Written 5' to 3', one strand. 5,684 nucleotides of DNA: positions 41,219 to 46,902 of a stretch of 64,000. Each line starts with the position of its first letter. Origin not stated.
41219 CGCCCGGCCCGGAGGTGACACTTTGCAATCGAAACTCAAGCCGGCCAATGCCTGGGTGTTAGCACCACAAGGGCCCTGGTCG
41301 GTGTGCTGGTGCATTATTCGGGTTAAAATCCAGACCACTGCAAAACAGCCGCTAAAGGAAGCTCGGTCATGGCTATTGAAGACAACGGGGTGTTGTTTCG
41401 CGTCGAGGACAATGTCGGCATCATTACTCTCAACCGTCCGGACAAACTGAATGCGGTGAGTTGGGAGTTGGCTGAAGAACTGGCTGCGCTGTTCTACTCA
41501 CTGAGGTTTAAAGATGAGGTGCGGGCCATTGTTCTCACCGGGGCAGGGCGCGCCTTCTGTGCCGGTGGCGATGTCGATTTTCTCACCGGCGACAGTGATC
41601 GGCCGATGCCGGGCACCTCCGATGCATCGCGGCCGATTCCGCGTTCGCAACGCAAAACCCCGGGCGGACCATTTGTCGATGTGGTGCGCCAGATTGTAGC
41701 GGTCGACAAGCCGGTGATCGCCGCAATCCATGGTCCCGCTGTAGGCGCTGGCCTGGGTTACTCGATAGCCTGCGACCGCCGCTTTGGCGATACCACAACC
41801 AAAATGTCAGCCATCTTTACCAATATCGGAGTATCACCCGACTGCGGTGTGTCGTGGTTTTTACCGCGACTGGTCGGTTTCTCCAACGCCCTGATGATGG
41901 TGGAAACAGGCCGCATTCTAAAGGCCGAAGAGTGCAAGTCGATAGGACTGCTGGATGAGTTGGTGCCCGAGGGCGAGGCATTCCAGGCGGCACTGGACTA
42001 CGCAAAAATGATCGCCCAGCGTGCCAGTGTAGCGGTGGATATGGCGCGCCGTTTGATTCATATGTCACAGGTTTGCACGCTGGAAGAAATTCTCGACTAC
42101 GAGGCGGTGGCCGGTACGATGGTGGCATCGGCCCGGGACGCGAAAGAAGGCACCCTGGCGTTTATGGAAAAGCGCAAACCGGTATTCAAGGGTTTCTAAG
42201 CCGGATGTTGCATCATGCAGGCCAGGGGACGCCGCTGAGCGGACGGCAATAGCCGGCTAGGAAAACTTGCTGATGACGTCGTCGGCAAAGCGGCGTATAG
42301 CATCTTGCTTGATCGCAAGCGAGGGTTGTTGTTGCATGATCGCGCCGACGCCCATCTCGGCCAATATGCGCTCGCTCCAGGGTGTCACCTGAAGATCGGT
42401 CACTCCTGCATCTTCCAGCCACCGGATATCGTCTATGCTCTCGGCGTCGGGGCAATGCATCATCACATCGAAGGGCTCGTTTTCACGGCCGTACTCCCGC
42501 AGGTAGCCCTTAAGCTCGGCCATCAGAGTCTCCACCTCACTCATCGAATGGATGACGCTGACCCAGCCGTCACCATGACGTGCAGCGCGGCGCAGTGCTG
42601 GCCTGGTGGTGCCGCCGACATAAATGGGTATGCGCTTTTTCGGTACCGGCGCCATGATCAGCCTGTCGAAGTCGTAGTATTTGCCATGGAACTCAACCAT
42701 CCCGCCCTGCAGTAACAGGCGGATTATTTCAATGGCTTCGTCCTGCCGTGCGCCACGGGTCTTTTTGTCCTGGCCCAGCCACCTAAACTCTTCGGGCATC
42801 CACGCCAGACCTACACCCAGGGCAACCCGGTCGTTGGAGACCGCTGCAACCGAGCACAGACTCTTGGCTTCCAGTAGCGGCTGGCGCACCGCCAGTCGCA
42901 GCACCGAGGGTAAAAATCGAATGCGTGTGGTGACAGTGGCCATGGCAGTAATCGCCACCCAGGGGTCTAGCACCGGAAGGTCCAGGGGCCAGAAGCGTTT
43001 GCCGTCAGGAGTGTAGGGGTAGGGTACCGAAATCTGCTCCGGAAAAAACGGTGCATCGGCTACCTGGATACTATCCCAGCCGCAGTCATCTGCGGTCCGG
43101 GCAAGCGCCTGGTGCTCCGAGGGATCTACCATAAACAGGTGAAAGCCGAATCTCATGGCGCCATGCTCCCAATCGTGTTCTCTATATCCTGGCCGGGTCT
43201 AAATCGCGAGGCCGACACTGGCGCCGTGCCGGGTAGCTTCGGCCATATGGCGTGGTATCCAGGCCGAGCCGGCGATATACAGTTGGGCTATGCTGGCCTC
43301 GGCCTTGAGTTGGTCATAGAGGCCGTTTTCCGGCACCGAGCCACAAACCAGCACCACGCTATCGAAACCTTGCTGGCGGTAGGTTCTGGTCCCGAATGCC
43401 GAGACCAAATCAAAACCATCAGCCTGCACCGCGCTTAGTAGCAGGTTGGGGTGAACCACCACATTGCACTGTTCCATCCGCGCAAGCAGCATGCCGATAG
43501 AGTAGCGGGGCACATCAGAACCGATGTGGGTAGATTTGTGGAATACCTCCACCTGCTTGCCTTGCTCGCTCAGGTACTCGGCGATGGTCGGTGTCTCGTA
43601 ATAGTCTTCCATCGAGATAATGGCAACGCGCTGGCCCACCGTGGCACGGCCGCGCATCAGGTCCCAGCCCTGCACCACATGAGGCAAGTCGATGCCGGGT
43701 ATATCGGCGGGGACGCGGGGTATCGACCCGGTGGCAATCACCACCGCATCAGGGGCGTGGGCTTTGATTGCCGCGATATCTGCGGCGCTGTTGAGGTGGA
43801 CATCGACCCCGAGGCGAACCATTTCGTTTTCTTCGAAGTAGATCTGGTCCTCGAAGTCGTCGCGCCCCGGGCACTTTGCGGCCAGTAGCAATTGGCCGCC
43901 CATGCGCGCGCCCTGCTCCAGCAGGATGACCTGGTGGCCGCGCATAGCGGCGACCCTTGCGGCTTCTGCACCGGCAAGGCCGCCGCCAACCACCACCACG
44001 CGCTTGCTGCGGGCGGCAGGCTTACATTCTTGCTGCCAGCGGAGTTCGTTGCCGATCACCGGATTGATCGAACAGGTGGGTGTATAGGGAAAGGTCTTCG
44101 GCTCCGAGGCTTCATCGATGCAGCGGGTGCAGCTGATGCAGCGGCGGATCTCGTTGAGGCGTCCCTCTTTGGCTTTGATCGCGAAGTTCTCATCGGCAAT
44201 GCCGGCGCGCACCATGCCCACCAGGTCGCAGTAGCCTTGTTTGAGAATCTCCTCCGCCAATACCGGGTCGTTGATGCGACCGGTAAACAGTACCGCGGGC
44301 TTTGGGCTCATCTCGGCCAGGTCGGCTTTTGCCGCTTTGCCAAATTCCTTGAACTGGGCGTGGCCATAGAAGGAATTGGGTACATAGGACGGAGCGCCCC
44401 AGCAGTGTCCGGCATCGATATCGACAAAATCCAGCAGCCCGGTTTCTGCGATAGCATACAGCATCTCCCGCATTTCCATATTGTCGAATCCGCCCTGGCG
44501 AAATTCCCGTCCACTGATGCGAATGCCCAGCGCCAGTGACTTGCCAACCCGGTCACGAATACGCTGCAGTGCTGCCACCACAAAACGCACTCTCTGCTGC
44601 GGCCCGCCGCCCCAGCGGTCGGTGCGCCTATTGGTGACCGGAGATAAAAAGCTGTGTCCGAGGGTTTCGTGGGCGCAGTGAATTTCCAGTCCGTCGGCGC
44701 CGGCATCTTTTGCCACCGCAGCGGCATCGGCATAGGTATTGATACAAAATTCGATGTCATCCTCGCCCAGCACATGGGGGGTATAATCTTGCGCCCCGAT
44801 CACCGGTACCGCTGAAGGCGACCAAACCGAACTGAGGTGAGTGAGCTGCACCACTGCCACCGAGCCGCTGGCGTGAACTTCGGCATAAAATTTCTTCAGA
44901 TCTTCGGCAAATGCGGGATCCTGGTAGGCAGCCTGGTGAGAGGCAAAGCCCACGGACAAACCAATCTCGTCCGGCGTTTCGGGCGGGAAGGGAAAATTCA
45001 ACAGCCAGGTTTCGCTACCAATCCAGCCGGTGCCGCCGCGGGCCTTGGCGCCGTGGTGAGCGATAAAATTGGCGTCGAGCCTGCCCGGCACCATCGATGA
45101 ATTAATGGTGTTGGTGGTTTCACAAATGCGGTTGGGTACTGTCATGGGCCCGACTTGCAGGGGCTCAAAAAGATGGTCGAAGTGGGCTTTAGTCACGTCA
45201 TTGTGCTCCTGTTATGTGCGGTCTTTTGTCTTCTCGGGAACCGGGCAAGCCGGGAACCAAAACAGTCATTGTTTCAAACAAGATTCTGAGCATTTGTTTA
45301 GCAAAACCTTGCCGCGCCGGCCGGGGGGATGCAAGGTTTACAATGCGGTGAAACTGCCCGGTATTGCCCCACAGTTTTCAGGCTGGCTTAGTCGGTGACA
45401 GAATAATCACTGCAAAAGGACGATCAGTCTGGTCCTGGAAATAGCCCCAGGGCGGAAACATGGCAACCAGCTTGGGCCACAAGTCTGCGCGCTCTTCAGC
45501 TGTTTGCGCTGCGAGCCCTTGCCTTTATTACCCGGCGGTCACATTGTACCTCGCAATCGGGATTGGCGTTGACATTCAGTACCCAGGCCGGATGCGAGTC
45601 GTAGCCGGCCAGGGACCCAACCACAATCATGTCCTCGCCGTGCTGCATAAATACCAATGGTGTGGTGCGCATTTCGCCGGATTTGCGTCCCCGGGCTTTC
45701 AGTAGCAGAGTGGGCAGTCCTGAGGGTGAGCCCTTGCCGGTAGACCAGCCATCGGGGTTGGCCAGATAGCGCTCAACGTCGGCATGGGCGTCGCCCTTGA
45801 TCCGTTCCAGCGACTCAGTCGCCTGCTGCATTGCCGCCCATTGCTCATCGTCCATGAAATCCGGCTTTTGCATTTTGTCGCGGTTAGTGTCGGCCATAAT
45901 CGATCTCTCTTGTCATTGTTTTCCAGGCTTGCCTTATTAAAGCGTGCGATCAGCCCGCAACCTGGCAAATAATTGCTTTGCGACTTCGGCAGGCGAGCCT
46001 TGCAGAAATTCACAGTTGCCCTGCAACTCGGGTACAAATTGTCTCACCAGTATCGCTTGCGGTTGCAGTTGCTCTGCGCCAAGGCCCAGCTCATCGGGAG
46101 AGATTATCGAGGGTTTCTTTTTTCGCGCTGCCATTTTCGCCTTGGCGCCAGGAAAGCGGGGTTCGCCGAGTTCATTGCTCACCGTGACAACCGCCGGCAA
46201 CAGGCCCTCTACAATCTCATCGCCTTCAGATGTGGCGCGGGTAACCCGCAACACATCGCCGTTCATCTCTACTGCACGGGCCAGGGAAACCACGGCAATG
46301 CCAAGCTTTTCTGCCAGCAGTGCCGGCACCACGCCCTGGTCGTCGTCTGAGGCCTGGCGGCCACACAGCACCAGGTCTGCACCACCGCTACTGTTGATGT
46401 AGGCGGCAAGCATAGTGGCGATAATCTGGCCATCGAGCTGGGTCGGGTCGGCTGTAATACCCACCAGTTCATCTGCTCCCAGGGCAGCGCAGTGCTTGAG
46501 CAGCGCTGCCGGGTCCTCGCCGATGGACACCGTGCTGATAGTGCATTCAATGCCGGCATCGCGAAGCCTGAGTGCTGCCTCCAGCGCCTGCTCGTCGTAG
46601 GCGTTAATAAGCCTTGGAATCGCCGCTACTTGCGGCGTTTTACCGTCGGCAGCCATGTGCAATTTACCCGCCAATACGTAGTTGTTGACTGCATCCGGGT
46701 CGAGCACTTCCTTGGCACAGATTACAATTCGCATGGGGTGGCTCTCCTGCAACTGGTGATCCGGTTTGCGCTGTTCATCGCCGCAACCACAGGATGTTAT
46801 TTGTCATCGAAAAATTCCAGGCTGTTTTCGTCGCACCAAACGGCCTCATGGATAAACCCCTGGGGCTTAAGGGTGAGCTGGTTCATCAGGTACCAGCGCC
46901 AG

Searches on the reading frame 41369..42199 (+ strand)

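Call 11: search_protein_families(library=pfam, proteins=[window:41369-42199:+])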
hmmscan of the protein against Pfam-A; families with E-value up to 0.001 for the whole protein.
window:41369-42199:+ (276 aa): 2 families
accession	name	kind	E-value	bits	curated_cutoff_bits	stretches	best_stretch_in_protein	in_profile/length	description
PF00378.25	ECH_1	-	9.2e-48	163.2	27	1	13-275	3-250/251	Enoyl-CoA hydratase/isomerase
PF16113.10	ECH_2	-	4.7e-35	122.1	27.2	1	16-203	1-176/335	Enoyl-CoA hydratase/isomerase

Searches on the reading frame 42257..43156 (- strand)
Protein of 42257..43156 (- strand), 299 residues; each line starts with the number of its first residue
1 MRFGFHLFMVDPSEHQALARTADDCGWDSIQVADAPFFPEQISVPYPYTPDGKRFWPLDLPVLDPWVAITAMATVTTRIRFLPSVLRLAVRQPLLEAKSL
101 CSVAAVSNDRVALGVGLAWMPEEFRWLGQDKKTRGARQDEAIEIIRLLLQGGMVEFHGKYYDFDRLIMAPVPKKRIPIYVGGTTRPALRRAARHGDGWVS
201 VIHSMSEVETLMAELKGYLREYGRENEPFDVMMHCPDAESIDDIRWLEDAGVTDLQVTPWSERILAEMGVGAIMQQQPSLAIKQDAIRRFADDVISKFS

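Call 11: search_protein_families(library=pfam, proteins=[window:42257-43156:-])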
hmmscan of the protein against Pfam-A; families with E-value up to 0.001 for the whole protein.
window:42257-43156:- (299 aa): 1 family
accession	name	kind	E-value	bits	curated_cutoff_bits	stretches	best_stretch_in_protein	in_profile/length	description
PF00296.26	Bac_luciferase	-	1.3e-43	150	27.9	1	11-234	21-225/314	Luciferase-like monooxygenase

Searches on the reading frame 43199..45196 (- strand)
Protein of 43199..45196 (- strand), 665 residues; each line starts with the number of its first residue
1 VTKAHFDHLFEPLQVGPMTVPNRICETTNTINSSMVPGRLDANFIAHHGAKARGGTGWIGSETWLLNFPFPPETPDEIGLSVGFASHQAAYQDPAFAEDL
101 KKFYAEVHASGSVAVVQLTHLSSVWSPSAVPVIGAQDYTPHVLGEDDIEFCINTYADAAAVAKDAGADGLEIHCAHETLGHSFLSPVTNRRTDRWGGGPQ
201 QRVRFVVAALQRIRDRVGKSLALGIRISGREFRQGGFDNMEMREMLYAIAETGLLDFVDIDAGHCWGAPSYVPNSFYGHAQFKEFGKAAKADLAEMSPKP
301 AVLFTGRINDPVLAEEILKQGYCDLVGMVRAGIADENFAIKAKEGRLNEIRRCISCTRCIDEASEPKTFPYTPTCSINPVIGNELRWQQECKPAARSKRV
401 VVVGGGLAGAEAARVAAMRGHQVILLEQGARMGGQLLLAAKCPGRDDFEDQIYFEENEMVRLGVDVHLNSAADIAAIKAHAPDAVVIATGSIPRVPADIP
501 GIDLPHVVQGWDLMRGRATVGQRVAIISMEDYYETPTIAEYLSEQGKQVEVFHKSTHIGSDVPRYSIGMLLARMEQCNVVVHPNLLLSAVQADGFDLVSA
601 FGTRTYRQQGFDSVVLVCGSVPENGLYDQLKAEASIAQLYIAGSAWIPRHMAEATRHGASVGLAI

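Call 12: search_protein_families(library=pfam, proteins=[window:43199-45196:-])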
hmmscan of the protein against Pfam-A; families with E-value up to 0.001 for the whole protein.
window:43199-45196:- (665 aa): 11 families
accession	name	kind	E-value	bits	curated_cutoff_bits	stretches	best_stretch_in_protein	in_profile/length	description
PF00724.26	Oxidored_FMN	-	5.7e-47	161.1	27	1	9-347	2-340/342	NADH:flavin oxidoreductase / NADH oxidase family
PF07992.20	Pyr_redox_2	-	1.6e-14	54.5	26.1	1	399-507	2-123/291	Pyridine nucleotide-disulphide oxidoreductase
PF13450.12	NAD_binding_8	-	5.3e-09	36.7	21.9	1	402-435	1-34/68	NAD(P)-binding Rossmann-like domain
PF00070.33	Pyr_redox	-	1.9e-07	31.9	22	0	399-433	1-35/82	Pyridine nucleotide-disulphide oxidoreductase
PF12831.13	FAD_oxidored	-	2.1e-07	31.1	27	1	400-436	2-38/416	FAD dependent oxidoreductase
PF22620.2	OYE-like_second_a-b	-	2e-05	25.1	25.5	1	512-603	5-96/128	OYE-like second alpha/beta domain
PF00890.30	FAD_binding_2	-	2.5e-05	24.1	20.4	1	400-438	2-40/414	FAD binding domain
PF03486.20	HI0933_like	-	9.9e-05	22.3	50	1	399-439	2-42/244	HI0933-like protein Rossmann domain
PF01134.28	GIDA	-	0.00011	21.9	22.1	1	400-429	2-31/391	Glucose inhibited division protein A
PF01266.30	DAO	-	0.00033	20.7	27.9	1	399-434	1-37/353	FAD dependent oxidoreductase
PF01262.27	AlaDh_PNT_C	-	0.00083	19.3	23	0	397-430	28-61/214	Alanine dehydrogenase/PNT, C-terminal domain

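Call 64: search_protein_families(library=ncbifam, proteins=[window:43199-45196:-], max_evalue=0.00001)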
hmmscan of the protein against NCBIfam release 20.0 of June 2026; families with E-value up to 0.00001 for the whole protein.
window:43199-45196:- (665 aa): 16 families
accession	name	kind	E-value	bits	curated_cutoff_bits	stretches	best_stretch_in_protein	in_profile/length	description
TIGR03997.1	mycofact_OYE_2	equivalog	3.6e-131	438.6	793.15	1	8-665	1-645/645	mycofactocin system FadH/OYE family oxidoreductase 2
NF041087.1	bile_acid_BaiCD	equivalog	2.8e-94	316.5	825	1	6-664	1-641/642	bile acid Fe-S flavoenzyme BaiCD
NF045599.1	bili_reduct_long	exception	1.9e-75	254.4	750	1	136-638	126-612/641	bilirubin reductase, long form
TIGR03996.1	mycofact_OYE_1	hypoth_equivalog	3.1e-54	184.5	627.9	1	110-659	102-630/633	mycofactocin system FadH/OYE family oxidoreductase 1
NF010047.0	PRK13523.1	equivalog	1.6e-30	106.3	431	1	8-350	4-328/339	NADPH dehydrogenase NamA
NF006101.0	PRK08255.1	equivalog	2.6e-30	105.2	1078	1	124-342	523-730/768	bifunctional salicylyl-CoA 5-hydroxylase/oxidoreductase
NF045592.1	bili_reduct_N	equivalog_domain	6e-30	104.6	425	1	144-364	133-353/363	bilirubin reductase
NF007899.0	PRK10605.1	subfamily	1.3e-21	77.3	403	1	136-251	145-260/365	N-ethylmaleimide reductase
NF009410.0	PRK12771.1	subfamily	1.9e-11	43.3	516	1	385-522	123-269/566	NAD(P)-binding protein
NF045663.1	diclust_near_Sec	equivalog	1.4e-07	30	530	1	388-493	97-201/759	pyridine nucleotide-disulfide oxidoreductase/dicluster-binding protein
NF010590.0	PRK13984.1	equivalog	8.5e-07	27.5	946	1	390-515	281-407/611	putative oxidoreductase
NF002480.1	PRK01747.1-1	equivalog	1.2e-06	27.2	540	1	383-431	234-282/645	bifunctional tRNA (5-methylaminomethyl-2-thiouridine)(34)-methyltransferase MnmC2/FAD-dependent 5-carboxymethylaminomethyl-2-thiouridine(34)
TIGR01317.1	GOGAT_sm_gam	subfamily_domain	1.6e-06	27.3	447.7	0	387-514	132-261/485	glutamate synthase small subunit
NF009409.0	PRK12770.1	subfamily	3.2e-06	26.4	343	0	388-514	9-152/360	putative glutamate synthase subunit beta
NF009451.0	PRK12809.1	equivalog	3.8e-06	25.5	1154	1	392-515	305-429/639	formate-dependent uric acid utilization protein YgfT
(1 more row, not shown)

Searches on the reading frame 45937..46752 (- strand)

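Call 9: search_protein_families(library=pfam, proteins=[window:45937-46752:-])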
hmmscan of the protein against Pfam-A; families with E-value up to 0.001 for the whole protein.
window:45937-46752:- (271 aa): 1 family
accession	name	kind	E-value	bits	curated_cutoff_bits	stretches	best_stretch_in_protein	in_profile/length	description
PF01012.27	ETF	-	4.6e-26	92.2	26.7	1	48-220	12-179/181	Electron transfer flavoprotein domain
